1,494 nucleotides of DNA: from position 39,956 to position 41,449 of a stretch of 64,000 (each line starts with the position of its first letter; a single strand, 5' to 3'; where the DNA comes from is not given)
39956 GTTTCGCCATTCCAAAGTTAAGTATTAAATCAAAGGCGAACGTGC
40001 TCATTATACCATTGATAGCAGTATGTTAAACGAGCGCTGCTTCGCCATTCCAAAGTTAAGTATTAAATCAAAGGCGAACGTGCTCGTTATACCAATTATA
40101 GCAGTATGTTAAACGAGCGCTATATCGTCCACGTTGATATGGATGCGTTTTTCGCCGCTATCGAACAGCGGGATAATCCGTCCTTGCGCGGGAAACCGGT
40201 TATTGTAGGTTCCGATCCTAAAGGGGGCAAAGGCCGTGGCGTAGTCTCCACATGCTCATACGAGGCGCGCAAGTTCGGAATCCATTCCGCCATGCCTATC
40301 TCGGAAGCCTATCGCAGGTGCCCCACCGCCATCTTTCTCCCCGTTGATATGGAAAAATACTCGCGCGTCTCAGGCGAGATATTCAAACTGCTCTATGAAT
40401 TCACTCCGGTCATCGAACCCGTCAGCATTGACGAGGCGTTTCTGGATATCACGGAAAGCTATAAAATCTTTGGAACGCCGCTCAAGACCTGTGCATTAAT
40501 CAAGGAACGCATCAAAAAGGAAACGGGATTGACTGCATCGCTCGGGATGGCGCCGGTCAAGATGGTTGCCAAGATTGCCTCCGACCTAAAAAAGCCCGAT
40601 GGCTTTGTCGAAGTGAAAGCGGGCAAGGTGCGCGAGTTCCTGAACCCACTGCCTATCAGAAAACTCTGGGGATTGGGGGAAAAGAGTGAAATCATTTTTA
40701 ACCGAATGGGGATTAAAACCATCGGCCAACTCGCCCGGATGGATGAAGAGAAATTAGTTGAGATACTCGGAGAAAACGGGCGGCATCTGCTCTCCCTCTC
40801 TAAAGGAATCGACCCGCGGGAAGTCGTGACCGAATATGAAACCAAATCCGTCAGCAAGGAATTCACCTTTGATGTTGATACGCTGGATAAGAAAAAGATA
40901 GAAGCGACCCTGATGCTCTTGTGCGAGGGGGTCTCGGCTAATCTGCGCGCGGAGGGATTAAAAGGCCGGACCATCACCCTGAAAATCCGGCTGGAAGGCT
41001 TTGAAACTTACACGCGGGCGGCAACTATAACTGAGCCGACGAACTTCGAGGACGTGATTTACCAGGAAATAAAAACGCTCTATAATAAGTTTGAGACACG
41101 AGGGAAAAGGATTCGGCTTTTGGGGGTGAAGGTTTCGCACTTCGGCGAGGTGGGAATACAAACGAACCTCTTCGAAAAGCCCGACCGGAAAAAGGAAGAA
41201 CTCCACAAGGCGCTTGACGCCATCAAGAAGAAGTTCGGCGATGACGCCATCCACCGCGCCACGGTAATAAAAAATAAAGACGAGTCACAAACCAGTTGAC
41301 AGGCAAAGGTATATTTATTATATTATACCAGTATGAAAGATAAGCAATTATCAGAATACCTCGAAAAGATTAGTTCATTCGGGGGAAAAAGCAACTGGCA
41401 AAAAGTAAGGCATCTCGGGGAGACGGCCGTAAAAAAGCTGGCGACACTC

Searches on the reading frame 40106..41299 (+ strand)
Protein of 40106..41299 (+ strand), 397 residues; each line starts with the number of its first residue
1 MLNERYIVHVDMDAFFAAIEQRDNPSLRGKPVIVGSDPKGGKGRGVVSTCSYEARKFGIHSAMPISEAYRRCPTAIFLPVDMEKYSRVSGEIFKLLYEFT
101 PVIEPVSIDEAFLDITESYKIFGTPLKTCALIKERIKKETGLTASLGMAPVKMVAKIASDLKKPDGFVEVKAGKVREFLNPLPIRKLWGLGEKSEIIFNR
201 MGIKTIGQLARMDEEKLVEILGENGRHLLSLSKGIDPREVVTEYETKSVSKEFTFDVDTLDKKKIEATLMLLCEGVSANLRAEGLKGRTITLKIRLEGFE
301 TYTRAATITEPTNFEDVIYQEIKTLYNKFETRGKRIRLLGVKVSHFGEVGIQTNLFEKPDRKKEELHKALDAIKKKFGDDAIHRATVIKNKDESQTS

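Call 29: search_protein_families(library=pfam, proteins=[window:40106-41299:+], max_evalue=0.01)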
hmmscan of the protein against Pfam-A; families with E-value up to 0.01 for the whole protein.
window:40106-41299:+ (397 aa): 5 families
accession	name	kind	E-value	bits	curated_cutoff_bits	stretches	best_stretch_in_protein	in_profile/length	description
PF00817.25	IMS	-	6.4e-53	179.1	23.2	1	10-160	1-148/148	impB/mucB/samB family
PF11799.13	IMS_C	-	4.2e-24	85.5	20.7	1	247-348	2-101/109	impB/mucB/samB family C-terminal domain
PF11798.14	IMS_HHH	-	7.1e-06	26.4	24.4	1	174-203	3-32/32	IMS family HHH motif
PF21704.3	POLH-Rev1_HhH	-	7.3e-05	23.3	27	1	182-235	1-56/56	DNApol eta/Rev1, HhH motif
PF21999.2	IMS_HHH_1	-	0.0042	17.9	27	0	187-236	3-53/53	DNA polymerase-iota, thumb domain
